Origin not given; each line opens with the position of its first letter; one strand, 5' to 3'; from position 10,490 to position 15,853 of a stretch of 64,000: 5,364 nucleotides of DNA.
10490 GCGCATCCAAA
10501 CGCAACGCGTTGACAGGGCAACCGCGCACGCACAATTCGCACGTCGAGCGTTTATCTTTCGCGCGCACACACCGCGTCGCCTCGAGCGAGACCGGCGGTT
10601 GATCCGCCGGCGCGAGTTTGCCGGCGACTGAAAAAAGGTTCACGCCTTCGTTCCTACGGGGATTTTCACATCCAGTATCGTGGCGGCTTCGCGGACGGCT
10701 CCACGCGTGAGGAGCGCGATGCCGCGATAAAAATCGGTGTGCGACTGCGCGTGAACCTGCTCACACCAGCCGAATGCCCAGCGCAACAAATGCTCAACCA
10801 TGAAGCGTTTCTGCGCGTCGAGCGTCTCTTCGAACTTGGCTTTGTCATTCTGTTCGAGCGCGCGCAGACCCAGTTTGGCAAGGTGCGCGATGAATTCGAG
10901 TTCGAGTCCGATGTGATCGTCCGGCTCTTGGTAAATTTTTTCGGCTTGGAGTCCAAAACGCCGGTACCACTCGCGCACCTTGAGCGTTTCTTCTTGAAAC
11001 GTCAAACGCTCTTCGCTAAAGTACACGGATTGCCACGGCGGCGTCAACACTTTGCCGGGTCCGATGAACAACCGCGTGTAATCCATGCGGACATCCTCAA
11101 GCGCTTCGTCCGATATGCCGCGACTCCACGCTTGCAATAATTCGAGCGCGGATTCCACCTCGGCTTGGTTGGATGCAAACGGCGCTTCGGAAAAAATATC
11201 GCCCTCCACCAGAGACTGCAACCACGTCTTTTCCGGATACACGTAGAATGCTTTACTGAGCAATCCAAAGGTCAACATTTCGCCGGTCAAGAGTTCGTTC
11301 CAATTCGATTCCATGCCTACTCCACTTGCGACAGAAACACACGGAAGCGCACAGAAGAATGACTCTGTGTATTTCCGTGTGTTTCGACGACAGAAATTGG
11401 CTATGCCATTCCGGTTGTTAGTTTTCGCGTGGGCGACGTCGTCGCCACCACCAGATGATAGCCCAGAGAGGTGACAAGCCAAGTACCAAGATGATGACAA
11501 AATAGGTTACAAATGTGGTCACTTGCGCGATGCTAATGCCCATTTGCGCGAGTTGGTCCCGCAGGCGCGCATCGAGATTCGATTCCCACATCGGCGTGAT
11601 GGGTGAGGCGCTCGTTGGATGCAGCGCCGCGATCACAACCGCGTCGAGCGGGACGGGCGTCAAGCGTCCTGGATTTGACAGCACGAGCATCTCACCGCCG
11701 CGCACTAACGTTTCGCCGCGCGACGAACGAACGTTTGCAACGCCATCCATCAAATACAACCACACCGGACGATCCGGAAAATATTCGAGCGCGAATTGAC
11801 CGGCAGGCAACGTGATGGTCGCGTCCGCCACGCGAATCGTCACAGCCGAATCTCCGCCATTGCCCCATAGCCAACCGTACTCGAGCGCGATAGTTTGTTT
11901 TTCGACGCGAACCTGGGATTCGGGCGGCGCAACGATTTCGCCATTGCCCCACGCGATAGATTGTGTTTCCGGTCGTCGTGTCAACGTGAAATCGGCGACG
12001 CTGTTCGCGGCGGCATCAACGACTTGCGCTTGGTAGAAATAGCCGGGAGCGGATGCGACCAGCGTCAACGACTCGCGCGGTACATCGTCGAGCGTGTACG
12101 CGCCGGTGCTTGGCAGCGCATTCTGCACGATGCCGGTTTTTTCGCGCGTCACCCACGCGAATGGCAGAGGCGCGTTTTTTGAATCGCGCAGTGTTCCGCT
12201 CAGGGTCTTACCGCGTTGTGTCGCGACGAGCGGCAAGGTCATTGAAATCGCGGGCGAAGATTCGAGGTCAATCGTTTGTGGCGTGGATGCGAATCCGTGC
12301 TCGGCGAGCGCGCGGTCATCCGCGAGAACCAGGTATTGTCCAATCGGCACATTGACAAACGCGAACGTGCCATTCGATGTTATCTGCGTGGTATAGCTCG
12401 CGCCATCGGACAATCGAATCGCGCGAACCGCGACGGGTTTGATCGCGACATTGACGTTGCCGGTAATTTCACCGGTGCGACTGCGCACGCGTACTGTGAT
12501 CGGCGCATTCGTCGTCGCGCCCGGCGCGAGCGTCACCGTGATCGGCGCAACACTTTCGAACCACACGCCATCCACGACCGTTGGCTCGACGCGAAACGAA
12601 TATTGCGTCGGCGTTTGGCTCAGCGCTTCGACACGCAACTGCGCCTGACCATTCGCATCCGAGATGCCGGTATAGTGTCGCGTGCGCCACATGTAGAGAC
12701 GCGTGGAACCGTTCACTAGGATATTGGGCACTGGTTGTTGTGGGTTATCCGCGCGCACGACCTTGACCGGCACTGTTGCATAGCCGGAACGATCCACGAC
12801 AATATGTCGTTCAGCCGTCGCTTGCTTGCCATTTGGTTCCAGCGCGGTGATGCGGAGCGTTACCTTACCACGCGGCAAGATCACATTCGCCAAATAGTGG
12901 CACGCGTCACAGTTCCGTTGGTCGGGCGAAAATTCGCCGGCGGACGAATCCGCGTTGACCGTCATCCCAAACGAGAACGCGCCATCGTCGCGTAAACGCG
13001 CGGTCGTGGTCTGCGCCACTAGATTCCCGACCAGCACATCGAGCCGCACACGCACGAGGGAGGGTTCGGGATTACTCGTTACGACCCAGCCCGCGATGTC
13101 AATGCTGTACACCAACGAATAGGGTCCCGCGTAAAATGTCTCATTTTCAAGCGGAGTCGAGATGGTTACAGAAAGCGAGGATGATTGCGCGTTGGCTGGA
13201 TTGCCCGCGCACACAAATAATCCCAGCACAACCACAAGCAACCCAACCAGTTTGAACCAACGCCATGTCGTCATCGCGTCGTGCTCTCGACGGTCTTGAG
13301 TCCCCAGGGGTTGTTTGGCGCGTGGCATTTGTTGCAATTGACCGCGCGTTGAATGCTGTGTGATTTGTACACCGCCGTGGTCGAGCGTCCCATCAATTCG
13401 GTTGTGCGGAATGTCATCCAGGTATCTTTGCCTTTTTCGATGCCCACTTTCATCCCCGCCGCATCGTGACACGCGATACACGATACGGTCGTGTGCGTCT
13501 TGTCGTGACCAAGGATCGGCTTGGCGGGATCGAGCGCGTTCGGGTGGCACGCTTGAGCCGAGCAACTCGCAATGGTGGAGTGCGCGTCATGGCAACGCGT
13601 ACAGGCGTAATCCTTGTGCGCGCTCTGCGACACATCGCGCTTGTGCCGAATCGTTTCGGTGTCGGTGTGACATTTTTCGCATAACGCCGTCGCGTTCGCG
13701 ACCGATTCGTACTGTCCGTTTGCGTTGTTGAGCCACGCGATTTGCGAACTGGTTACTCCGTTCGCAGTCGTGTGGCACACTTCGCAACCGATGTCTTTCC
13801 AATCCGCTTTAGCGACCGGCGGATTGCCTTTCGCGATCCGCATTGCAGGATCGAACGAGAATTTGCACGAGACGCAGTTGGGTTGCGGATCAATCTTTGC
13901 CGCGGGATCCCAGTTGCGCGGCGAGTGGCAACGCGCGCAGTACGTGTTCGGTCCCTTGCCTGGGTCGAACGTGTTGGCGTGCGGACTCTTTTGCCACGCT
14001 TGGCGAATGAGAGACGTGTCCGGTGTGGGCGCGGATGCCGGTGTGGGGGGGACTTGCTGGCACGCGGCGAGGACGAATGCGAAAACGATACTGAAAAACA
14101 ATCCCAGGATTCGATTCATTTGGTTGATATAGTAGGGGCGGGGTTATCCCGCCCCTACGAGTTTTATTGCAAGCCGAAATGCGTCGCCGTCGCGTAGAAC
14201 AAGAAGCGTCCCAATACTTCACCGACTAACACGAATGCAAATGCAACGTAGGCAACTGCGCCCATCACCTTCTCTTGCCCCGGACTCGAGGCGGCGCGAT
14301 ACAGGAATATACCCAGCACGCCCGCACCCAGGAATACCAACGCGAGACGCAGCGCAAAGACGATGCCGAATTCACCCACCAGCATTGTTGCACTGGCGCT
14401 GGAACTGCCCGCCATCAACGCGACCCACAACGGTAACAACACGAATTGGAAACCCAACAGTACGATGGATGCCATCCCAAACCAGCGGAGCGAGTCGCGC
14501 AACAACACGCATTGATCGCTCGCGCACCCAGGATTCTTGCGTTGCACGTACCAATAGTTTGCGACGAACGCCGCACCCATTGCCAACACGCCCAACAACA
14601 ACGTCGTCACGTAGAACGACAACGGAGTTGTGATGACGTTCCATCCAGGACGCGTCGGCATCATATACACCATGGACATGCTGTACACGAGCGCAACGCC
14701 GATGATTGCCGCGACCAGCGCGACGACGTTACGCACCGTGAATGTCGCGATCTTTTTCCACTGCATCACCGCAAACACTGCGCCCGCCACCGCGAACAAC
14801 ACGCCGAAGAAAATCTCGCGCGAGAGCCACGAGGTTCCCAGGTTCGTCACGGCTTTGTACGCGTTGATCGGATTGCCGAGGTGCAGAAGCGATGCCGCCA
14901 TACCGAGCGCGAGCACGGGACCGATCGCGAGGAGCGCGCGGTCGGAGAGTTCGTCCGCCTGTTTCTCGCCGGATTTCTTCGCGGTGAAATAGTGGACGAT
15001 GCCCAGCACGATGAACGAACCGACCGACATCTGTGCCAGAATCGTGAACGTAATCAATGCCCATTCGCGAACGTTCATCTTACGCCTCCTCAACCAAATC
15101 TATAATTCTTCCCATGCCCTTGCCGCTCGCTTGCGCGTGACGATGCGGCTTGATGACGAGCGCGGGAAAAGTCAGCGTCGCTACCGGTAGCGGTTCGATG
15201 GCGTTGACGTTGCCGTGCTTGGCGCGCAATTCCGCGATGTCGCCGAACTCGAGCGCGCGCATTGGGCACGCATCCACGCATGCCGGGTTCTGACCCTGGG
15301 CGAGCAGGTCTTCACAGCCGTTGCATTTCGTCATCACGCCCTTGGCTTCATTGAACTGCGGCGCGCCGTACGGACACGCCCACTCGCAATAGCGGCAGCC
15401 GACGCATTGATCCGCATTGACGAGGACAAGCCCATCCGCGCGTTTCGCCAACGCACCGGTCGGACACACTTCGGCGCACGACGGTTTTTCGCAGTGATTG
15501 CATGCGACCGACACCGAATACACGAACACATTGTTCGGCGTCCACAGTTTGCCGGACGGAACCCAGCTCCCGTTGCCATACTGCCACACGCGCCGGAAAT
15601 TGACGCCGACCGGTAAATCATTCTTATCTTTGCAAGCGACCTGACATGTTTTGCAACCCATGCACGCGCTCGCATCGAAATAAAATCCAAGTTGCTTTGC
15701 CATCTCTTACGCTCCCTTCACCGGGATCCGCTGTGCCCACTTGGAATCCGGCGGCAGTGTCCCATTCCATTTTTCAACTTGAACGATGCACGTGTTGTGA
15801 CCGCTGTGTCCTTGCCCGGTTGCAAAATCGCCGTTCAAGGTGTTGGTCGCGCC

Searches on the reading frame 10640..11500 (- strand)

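Call 14: search_protein_families(library=pfam, proteins=[window:10640-11500:-], max_evalue=0.00001)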
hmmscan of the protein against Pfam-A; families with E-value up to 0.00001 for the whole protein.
window:10640-11500:- (286 aa): 1 family
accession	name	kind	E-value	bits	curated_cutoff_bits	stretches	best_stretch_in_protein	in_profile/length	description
PF02613.20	Nitrate_red_del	-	1e-34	120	22.2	1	112-246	5-135/136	Nitrate reductase delta subunit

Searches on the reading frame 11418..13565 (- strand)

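Call 14: search_protein_families(library=pfam, proteins=[window:11418-13565:-], max_evalue=0.00001)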
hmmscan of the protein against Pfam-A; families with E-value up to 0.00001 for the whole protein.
window:11418-13565:- (715 aa): 2 families
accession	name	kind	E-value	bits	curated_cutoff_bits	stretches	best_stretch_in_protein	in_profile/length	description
PF13620.12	CarboxypepD_reg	-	6.5e-12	46.1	32.3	1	454-529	1-82/82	Carboxypeptidase regulatory-like domain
PF13715.12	CarbopepD_reg_2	-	3.1e-06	27.6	32.2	0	455-534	1-80/88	CarboxypepD_reg-like domain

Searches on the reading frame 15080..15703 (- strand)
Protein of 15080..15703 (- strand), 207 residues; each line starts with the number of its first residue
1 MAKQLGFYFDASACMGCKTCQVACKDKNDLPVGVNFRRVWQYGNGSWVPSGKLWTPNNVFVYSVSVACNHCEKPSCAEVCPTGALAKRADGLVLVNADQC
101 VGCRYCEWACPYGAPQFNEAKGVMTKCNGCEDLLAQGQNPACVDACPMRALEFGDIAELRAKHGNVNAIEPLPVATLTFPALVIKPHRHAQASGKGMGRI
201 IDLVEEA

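Call 14: search_protein_families(library=pfam, proteins=[window:15080-15703:-], max_evalue=0.00001)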
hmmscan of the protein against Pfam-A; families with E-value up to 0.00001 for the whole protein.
window:15080-15703:- (207 aa): 8 families
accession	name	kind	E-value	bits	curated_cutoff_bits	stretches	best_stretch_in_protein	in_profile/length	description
PF13247.11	Fer4_11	-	4.4e-25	88.2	26.2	1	61-155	3-99/100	4Fe-4S dicluster domain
PF12837.12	Fer4_6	-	9.1e-14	51.1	25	1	93-115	2-24/24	4Fe-4S binding domain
PF12797.12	Fer4_2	-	4.3e-13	48.7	24.5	1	93-112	3-22/22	4Fe-4S binding domain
PF00037.32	Fer4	-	2.3e-12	46.6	21.1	1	94-115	2-23/24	4Fe-4S binding domain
PF12838.12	Fer4_7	-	2.8e-12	47.3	27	0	68-114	2-52/52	4Fe-4S dicluster domain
PF13187.11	Fer4_9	-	6.7e-12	45.7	27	1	13-84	1-51/52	4Fe-4S dicluster domain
PF13237.11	Fer4_10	-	1.3e-09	38.2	25.5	0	94-147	3-53/53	4Fe-4S dicluster domain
PF12798.12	Fer4_3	-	1.2e-06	29.3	27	0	100-114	1-15/15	4Fe-4S binding domain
